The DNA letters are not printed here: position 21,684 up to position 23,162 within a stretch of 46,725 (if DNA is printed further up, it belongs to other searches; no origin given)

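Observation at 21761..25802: Small (~4 kb) integrated element in a tRNA 3' end with intact att repeats and integrase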

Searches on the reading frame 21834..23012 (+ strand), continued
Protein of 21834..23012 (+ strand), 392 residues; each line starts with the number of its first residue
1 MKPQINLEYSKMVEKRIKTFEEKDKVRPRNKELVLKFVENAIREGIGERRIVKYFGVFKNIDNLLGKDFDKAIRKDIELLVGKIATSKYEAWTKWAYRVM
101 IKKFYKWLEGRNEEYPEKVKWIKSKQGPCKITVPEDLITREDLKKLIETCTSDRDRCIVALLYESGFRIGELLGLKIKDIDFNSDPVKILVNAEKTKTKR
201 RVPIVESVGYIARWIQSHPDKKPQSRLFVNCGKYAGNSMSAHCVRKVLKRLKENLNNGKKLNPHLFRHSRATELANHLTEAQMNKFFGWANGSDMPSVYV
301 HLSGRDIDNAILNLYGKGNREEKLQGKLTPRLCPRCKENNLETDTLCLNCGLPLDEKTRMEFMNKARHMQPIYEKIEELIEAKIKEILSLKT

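Call 26: find_related_loci(query=window:21834-23012:+, collection=viral_contigs, flank=8000)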
Query window:21834-23012:+ (392 aa) in viral_contigs; peptide patterns used: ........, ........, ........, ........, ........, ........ (x = any residue, [..] = any of these).
12 stretches matched a pattern; 1 encode a relative of the query (tblastn E <= 1e-3); 1 distinct loci.
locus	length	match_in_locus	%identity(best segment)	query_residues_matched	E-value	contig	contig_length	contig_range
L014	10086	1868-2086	34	164-230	8e-6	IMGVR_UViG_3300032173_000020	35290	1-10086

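Call 27: find_related_loci(query=window:21834-23012:+, collection=metagenome_contigs, flank=8000)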
Query window:21834-23012:+ (392 aa) in metagenome_contigs; peptide patterns used: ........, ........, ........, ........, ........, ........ (x = any residue, [..] = any of these).
260 stretches matched a pattern; 53 encode a relative of the query (tblastn E <= 1e-3); 53 distinct loci.
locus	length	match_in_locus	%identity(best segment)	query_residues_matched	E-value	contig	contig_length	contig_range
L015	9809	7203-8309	69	1-369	1e-177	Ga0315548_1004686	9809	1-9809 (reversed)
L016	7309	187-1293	69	1-369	2e-178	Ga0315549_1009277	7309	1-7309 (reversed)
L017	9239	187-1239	38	9-362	4e-73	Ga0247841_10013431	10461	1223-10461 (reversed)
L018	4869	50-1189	38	9-385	1e-71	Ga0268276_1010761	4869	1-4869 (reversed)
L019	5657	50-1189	37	9-385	2e-71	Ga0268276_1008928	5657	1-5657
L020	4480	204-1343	37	9-385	2e-71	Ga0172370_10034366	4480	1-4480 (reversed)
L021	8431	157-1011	29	28-304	1e-30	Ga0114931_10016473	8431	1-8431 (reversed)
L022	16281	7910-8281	42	29-151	6e-25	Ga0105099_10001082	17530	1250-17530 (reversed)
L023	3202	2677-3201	32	21-176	3e-20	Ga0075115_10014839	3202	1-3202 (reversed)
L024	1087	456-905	30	147-304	7e-16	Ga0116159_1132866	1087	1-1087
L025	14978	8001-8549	31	84-274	5e-15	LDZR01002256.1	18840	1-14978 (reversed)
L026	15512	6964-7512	31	84-274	5e-15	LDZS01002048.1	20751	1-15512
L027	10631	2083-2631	31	84-274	9e-15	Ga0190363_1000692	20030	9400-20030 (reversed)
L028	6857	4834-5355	32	154-331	1e-14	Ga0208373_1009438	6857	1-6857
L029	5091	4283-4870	28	101-311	1e-14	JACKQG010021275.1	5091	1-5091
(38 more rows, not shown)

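Call 37: find_encoding_contigs(protein=window:21834-23012:+, flank=6000, max_places=10)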
Protein window:21834-23012:+ (392 aa): 2 contigs read that carry it; 2 places shown.
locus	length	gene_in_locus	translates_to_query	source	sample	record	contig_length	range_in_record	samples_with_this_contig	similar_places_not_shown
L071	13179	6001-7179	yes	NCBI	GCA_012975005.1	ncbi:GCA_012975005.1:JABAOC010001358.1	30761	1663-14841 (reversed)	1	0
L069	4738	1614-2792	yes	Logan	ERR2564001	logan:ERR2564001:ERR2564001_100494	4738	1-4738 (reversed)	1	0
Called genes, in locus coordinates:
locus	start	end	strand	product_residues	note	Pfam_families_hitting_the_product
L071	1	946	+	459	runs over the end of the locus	PF01943:Polysacc_synt (faint), PF01554:MatE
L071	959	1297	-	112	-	PF11950:DUF3467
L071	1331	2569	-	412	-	PF02163:Peptidase_M50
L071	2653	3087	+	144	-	-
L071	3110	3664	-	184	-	PF12917:YfbR-like, PF13023:HD_3, PF01966:HD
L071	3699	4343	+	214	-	PF14528:LAGLIDADG_3 (weak)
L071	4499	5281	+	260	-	PF01193:RNA_pol_L, PF01000:RNA_pol_A_bac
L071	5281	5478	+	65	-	-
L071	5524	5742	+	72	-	-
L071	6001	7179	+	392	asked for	PF00589:Phage_integrase, PF22823:MrpR_C_cat (weak)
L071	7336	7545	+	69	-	-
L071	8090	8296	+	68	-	-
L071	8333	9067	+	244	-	-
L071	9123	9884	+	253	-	PF00459:Inositol_P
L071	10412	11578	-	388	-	PF00091:Tubulin, PF12327:FtsZ_C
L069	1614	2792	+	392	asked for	PF00589:Phage_integrase, PF22823:MrpR_C_cat (weak)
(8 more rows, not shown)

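Call 40: search_solved_structures(query=window:21834-23012:+, show_alignments=2, max_evalue=0.00001)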
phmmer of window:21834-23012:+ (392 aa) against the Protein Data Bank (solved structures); distinct sequences matched with E-value up to 0.00001: 5.
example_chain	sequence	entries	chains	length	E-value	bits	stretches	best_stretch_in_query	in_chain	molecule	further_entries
4a8e_A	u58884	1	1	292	1.2e-16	63.8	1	102-311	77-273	PROBABLE TYROSINE RECOMBINASE XERC-LIKE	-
5hxy_A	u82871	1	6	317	1.5e-10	43.7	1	31-304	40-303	Tyrosine recombinase XerA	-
9i5v_14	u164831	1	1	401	3.3e-09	39.3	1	101-322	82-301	Ribosome-associated translation inhibitor RaiA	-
1a0p_A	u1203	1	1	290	5e-09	38.7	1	76-303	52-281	SITE-SPECIFIC RECOMBINASE XERD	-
5dcf_A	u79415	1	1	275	2.7e-08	36.2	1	146-303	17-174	Tyrosine recombinase XerD,DNA translocase FtsK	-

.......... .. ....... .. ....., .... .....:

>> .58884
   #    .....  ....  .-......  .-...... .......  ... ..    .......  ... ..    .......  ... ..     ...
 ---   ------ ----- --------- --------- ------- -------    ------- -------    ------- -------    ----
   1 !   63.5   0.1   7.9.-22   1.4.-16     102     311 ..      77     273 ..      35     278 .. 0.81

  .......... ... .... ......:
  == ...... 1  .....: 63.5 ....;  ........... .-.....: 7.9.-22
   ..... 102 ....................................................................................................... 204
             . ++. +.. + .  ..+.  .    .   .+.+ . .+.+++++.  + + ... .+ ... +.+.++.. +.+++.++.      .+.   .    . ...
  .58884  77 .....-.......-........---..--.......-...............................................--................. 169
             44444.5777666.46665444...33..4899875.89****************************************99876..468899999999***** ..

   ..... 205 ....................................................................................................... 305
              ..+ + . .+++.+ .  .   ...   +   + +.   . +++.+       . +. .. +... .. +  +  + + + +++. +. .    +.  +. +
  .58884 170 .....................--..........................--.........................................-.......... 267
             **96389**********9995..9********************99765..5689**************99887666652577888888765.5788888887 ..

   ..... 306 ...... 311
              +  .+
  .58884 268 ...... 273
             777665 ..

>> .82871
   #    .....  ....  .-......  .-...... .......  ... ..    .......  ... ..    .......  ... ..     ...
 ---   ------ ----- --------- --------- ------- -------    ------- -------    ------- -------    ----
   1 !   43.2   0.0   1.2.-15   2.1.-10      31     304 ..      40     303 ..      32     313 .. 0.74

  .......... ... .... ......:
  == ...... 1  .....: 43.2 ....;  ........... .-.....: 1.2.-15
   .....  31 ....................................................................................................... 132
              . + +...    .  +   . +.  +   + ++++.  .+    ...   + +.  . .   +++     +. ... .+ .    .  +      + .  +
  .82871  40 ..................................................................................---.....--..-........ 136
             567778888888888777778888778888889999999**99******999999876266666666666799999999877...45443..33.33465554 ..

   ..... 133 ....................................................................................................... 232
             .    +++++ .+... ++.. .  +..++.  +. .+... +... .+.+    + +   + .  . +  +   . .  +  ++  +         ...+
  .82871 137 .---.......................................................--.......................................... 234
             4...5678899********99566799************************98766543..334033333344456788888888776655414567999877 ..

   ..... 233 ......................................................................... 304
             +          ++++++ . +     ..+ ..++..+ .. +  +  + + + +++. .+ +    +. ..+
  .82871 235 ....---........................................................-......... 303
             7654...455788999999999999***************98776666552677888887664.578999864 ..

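Call 42: search_protein_families(library=padloc, proteins=[window:21834-23012:+], max_evalue=0.01)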
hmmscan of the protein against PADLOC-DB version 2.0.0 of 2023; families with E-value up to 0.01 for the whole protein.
window:21834-23012:+ (392 aa): 0 families

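Call 71: search_protein_families(library=pfam, proteins=[L016:5216-5797:-, L016:4293-5159:-, L016:3123-4163:+, L016:1913-2440:-, L005:1553-1780:+], max_evalue=0.01)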
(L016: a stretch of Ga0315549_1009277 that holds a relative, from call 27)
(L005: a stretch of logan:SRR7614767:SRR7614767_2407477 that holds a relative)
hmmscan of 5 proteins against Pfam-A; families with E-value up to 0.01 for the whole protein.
L016:5216-5797:- (193 aa): 4 families
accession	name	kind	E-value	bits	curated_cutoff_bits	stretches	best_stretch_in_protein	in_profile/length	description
PF08279.18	HTH_11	-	2.4e-05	24.5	25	1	56-105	4-54/55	HTH domain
PF13412.12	HTH_24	-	0.0025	17.8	21.9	1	57-98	8-48/48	Winged helix-turn-helix DNA-binding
PF12802.13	MarR_2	-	0.0027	18.3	27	1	65-95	18-48/61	MarR family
PF17778.7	BLACT_WH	-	0.0032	17.8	22.8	1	82-105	23-46/46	Beta-lactamase associated winged helix domain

L016:4293-5159:- (288 aa): 2 families
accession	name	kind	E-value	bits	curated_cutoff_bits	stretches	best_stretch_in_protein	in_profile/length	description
PF01609.27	DDE_Tnp_1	-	7.1e-13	49.2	23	1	112-270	8-200/200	Transposase DDE domain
PF05598.16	DUF772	-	0.00076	19.9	23.1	1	54-94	25-67/74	Transposase domain (DUF772)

L016:3123-4163:+ (346 aa): 1 family
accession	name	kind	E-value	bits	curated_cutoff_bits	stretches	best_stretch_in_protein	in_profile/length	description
PF11611.13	DUF4352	-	5.2e-19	69.2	25.9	1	94-213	1-117/122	Domain of unknown function (DUF4352)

L016:1913-2440:- (175 aa): 3 families
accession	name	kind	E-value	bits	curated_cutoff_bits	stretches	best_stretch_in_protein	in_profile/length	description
PF03703.20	bPH_2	-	1.9e-11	44.5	22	1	54-128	3-77/78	Bacterial PH domain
PF09851.14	SHOCT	-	4.5e-06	26.7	27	1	149-174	2-27/28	Short C-terminal domain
PF14470.12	bPH_3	-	0.0044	17.9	23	1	56-106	24-71/95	Bacterial PH domain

L005:1553-1780:+ (75 aa): 1 family
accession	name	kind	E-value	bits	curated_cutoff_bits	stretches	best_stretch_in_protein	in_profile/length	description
PF08279.18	HTH_11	-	0.00037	20.7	25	1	21-68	4-51/55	HTH domain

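Call 82: find_encoding_contigs(protein=P0005, flank=5000, max_places=3)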
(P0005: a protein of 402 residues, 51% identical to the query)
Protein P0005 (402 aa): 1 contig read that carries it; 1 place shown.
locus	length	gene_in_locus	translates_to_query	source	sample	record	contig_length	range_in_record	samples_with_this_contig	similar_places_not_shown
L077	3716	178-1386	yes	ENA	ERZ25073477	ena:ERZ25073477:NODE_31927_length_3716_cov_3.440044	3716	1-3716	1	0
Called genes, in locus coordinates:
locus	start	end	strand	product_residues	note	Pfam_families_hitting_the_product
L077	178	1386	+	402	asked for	PF00589:Phage_integrase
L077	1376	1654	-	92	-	PF01541:GIY-YIG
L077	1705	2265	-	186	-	-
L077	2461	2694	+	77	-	-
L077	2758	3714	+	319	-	?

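Call 85: search_protein_families(library=pfam, proteins=[L004:5249-7573:+, L004:2454-4262:-, L077:2461-2694:+, L077:2758-3714:+, L077:1705-2265:-], max_evalue=0.05)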
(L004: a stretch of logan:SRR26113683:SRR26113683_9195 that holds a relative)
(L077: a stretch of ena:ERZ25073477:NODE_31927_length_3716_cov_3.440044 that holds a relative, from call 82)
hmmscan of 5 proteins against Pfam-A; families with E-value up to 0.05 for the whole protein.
L004:5249-7573:+ (774 aa): 0 families

L004:2454-4262:- (602 aa): 2 families
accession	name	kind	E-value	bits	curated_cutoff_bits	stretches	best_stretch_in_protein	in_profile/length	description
PF12307.13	DUF3631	-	0.012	16.2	24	1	318-442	16-134/182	Protein of unknown function (DUF3631)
PF21120.3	MCM_WH_arc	-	0.036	14.5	26.1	0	544-599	4-62/63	Archaeal MCM, winged-helix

L077:2461-2694:+ (77 aa): 1 family
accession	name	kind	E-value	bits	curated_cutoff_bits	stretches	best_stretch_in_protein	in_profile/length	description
PF17782.7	DprA_WH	-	0.038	14.5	22.9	0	7-39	14-46/61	DprA winged helix domain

L077:2758-3714:+ (319 aa): 3 families
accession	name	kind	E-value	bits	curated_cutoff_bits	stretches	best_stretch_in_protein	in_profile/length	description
PF23343.2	REP_ORF2-G2P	-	8.8e-07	29.6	27.8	1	171-251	15-97/99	Replication-associated protein ORF2/G2P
PF14319.11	Zn_Tnp_IS91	-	1.2e-06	28.9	26.3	1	81-135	12-69/90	Transposase zinc-binding domain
PF01446.23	Rep_1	-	2.3e-05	24.4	33.2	1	114-283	4-209/253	Replication protein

L077:1705-2265:- (186 aa): 2 families
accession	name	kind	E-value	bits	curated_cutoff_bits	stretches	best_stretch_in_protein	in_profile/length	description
PF03551.20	PadR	-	0.0021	18.4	27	0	66-95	34-65/75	Transcriptional regulator PadR-like family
PF00874.25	PRD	-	0.033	14.9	23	1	124-180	20-77/90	PRD domain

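Call 86: search_solved_structures(query=L004:5249-7573:+, max_evalue=0.01)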
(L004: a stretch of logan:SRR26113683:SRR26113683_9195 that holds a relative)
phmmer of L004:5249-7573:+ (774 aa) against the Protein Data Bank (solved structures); distinct sequences matched with E-value up to 0.01: 0.

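Call 91: search_dna_similar(query=window:21834-23012:+, collection=phages, mode=protein, max_rows=12)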
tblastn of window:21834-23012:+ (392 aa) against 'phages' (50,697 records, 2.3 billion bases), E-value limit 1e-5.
Records with a match: 20; places in all: 20; records where one place covers at least 80% of the query: 2.
Best place of each record, by identity: <60% 20.
By first word of the organism name: Halorubrum 5; Bacteriophage 2; Staphylococcus 2; Acinetobacter 2; Listeria 2; Geoglobus 1; Pleomorphic 1; Caudoviricetes 1; Terrisporobacter 1; Enterococcus 1; and 2 more.
By host as written in the record: - 6; Halorubrum sp. 2; Staphylococcus aureus 2; Listeria monocytogenes 2; Geoglobus acetivorans strain SBH6 1; Archaeoglobus sp. JdFR-37 1; Halorubrum coriense 1; Methanomicrobiales 1; and 4 more.
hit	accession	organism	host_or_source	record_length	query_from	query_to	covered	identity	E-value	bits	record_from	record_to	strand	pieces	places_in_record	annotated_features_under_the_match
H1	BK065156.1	Geoglobus acetivorans pleomorphic virus 1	Geoglobus acetivorans strain SBH6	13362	29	370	87%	38.8%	5e-66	233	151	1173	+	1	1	integrase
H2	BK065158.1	Pleomorphic virus ThalV2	Archaeoglobus sp. JdFR-37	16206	37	362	83%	38.4%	9e-63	223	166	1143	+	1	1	xerC: tyrosine recombinase XerC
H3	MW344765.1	Halorubrum virus Humcor1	Halorubrum coriense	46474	74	358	73%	29.5%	4e-16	86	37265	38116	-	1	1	int: integrase family protein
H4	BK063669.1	Caudoviricetes sp. vir524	Methanomicrobiales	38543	99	369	69%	28.8%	7e-27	118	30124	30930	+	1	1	integrase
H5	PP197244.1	Terrisporobacter phage TPELB_ph1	Terrisporobacter petrolearius ELB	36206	44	272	58%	28.3%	3e-6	56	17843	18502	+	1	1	integrase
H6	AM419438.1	Halorubrum virus BJ1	hypersaline lake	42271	97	358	67%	24.3%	4e-10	68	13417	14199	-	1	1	hypothetical protein (x2)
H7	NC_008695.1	Halorubrum virus BJ1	hypersaline lake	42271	97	358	67%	24.3%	4e-10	68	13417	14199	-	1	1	hypothetical protein | tyrosine-type recombinase/integrase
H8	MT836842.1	Bacteriophage sp.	human fecal samples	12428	44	288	63%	25.3%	1e-5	54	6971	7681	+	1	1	record has no annotation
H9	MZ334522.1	Halorubrum tailed virus 27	Halorubrum sp.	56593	134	355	57%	27.8%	7e-12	73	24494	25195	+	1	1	integrase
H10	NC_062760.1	Halorubrum tailed virus 27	Halorubrum sp.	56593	134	355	57%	27.8%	7e-12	73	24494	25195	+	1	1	integrase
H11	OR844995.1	Staphylococcus phage SA 1306 Kay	Staphylococcus aureus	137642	136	364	58%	26.9%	9e-6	54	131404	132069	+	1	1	record has no annotation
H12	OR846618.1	Enterococcus phage Efs 1-1-1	Enterococcus faecalis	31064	46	303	66%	22.1%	2e-7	59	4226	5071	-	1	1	record has no annotation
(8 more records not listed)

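Call 92: search_dna_similar(query=window:21834-23012:+, collection=plasmids, mode=protein, max_rows=12)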
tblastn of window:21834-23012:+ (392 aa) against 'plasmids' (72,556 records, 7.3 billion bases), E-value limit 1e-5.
Records with a match: 251; places in all: 263; records where one place covers at least 80% of the query: 1.
Best place of each record, by identity: <60% 251.
By first word of the organism name: Bacillus 61; Enterococcus 41; Staphylococcus 22; Providencia 11; Clostridium 10; Proteus 9; Rhodococcus 7; Nostoc 5; Novosphingobium 5; Cytobacillus 4; and 54 more.
By predicted mobility (MOB-suite, as given by PLSDB): non-mobilizable 152; conjugative 68; mobilizable 31.
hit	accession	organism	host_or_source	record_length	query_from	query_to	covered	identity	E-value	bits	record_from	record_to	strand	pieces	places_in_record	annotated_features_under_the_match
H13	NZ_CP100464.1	Salinigranum marinum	cell culture,Saline soil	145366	6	330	83%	35.7%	2e-48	183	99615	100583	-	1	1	tyrosine-type recombinase/integrase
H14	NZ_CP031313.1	Halobellus limi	Cell culture,Taibei marine solar ...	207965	6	314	79%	36.7%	3e-44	171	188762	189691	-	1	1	tyrosine-type recombinase/integrase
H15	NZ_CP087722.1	Halalkaliarchaeum sp. AArc-CO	Kulunda Steppe hypersaline lake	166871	6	310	76%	35.1%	4e-33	167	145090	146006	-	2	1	site-specific integrase | phage integrase N-terminal SAM-like domain-containing protein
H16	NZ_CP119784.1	Haladaptatus sp. YSMS36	cell culture,sediment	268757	74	355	72%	28.8%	6e-13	78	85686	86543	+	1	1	tyrosine-type recombinase/integrase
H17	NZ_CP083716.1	Bacillus velezensis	cell culture,Meju, fermented soybean ...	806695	26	321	76%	26.4%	1e-7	62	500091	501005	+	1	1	xerC: tyrosine recombinase XerC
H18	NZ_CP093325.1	Bacillus sp. N5-665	whole organism,peat soil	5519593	48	333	73%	26.3%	6e-6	56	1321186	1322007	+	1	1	none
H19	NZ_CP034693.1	Halorubrum sp. BOL3-1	-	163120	96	358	67%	27.0%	1e-13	81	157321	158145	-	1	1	site-specific integrase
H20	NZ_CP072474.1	Priestia aryabhattai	mixed culture,soil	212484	33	315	72%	25.0%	8e-6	56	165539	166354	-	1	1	tyrosine-type recombinase/integrase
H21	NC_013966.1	Haloferax volcanii DS2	-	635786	79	352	70%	25.8%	5e-12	75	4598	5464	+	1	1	site-specific integrase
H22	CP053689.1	Arthrobacter citreus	pure culture,soil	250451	28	305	71%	24.7%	6e-7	59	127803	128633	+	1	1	tyrosine-type recombinase/integrase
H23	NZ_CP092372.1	Flavobacterium sp. CBA20B-1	cell culture,gut of an abalone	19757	65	300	60%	28.3%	2e-9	67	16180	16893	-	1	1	tyrosine-type recombinase/integrase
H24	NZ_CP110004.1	Flavobacterium sp. N2155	Single cell,Gut of an ablaone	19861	65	300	60%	28.3%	2e-9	67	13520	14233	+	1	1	tyrosine-type recombinase/integrase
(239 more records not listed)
